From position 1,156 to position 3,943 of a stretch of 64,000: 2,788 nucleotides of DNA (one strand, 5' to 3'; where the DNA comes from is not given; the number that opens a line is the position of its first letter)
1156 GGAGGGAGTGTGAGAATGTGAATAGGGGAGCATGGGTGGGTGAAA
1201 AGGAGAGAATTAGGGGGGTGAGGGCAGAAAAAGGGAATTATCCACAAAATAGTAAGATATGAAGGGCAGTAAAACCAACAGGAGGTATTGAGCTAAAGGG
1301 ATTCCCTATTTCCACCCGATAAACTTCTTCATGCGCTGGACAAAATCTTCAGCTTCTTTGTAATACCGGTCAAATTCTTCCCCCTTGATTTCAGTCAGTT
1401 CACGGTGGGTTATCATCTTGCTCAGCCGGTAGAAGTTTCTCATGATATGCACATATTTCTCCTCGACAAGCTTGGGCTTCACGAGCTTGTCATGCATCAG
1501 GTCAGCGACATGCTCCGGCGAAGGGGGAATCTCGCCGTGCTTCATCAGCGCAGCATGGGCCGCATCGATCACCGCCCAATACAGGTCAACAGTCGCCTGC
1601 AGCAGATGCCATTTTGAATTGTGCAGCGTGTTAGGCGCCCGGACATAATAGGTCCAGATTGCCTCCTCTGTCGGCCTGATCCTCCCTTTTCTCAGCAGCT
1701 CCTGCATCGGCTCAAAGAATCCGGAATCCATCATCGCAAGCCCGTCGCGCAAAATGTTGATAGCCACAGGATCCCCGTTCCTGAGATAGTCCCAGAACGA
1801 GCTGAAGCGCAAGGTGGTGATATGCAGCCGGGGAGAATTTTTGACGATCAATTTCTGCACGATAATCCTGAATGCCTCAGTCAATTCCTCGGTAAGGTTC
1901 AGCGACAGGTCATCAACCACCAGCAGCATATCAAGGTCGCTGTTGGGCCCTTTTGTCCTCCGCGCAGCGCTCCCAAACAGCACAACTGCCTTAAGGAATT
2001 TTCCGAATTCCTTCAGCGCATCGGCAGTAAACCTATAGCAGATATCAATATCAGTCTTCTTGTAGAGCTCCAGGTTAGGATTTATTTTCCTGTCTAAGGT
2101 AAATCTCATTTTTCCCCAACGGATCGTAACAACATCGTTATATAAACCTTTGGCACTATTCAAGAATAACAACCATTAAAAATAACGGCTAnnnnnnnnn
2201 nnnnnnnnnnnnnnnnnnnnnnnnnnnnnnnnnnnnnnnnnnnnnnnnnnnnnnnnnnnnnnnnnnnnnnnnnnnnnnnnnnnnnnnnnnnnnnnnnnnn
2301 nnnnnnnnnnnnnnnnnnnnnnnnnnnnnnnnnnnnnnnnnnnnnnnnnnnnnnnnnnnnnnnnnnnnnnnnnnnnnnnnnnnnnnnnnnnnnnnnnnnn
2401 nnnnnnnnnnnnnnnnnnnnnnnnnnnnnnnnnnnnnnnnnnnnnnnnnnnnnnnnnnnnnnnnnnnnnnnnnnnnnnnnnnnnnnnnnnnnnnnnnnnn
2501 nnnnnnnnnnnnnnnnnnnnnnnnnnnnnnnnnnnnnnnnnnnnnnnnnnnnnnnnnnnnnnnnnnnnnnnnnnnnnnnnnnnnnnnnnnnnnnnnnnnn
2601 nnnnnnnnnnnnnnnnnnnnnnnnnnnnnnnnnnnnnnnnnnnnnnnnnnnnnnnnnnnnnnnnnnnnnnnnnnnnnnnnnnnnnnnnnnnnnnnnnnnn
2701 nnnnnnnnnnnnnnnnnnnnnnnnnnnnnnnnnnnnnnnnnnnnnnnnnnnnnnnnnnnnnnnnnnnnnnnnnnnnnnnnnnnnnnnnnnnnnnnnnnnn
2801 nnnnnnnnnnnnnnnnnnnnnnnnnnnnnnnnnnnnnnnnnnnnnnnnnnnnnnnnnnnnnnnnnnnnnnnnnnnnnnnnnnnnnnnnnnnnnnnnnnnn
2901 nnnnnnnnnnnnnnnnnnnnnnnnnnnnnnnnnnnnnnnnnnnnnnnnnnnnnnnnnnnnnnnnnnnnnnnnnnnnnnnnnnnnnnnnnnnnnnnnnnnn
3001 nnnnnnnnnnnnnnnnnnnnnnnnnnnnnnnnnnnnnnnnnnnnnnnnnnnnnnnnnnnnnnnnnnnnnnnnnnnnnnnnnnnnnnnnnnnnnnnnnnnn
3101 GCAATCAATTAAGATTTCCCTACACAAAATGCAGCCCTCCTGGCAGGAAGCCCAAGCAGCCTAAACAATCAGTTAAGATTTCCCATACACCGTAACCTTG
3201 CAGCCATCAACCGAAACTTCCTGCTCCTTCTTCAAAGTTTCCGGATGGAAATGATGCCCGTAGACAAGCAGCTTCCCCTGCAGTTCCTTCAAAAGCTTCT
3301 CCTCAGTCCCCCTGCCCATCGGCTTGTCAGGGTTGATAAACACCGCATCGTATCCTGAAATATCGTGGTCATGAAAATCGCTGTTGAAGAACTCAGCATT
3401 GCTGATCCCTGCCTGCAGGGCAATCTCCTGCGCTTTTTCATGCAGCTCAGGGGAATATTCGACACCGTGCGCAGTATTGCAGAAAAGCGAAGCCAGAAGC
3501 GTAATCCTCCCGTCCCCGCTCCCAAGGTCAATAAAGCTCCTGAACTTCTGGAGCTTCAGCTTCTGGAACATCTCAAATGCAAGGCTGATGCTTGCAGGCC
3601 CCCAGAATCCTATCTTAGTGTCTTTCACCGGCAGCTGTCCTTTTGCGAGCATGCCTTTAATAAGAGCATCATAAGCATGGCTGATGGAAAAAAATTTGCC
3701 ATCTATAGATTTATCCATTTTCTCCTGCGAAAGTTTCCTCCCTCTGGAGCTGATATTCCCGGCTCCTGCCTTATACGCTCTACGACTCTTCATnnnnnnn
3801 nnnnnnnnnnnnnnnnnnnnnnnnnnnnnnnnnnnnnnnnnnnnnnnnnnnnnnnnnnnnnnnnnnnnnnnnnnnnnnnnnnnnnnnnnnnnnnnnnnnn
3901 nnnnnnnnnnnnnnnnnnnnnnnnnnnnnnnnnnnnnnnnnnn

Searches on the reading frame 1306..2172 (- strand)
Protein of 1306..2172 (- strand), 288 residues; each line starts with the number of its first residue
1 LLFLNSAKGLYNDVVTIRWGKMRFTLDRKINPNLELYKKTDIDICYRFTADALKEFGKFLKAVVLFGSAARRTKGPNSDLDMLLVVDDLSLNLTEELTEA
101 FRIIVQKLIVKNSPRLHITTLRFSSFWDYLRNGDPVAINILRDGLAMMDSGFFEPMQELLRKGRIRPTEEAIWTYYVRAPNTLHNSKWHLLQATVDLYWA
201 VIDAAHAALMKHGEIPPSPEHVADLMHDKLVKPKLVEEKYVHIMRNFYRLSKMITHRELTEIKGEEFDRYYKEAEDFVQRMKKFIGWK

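Call 10: search_protein_families(library=pfam, proteins=[window:1306-2172:-], max_evalue=0.01)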
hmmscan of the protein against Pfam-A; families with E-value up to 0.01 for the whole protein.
window:1306-2172:- (288 aa): 2 families
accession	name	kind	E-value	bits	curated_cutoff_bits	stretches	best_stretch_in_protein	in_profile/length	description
PF01909.29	NTP_transf_2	-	8.6e-07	29.7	21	1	51-92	6-46/93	Nucleotidyltransferase domain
PF18765.7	Polbeta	-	4.5e-06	27.2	26.9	1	60-99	13-57/93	Polymerase beta, Nucleotidyltransferase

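Call 84: search_protein_families(library=padloc, proteins=[window:1306-2172:-], max_evalue=0.001)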
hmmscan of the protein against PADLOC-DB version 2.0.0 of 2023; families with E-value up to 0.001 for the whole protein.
window:1306-2172:- (288 aa): 8 families
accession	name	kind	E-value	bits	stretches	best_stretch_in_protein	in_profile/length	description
PDLC04903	PDC-S09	-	6.5e-11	40.5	1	44-145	10-106/108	-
PDLC04368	PDC-M05A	-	5e-07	27.7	1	50-97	97-145/201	-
PDLC04902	PDC-S09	-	4.2e-06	25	1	61-90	22-51/97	-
PDLC04372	PDC-M05A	-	1.2e-05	23.6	1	49-93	65-109/167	-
PDLC04904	PDC-S09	-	3.2e-05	22.1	1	61-90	26-55/104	-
PDLC04907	PDC-S09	-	5e-05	21.4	1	60-92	27-59/114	-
PDLC04369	PDC-M05A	-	7.2e-05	20.5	1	53-142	99-178/201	-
PDLC04906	PDC-S09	-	8.3e-05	20.9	1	60-90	24-54/98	-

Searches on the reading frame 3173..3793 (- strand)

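Call 10: search_protein_families(library=pfam, proteins=[window:3173-3793:-], max_evalue=0.01)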
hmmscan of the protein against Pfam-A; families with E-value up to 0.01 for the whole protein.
window:3173-3793:- (206 aa): 7 families
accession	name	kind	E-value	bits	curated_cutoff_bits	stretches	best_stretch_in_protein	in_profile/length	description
PF13847.12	Methyltransf_31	-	9.7e-08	32.3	27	1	86-154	6-81/145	Methyltransferase domain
PF08123.19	DOT1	-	4.9e-07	29.9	23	1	65-123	24-84/205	Histone methylation protein DOT1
PF13649.12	Methyltransf_25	-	2.4e-06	28.6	27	1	88-154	2-71/97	Methyltransferase domain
PF05175.20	MTS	-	0.00074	19.6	23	1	76-168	24-119/170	Methyltransferase small domain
PF08241.18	Methyltransf_11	-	0.0014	19.7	21.2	1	89-152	2-65/95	Methyltransferase domain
PF01135.25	PCMT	-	0.0036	17.5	20.3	1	71-153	61-148/210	Protein-L-isoaspartate(D-aspartate) O-methyltransferase (PCMT)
PF08242.18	Methyltransf_12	-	0.0055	17.9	30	0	88-154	1-72/98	Methyltransferase domain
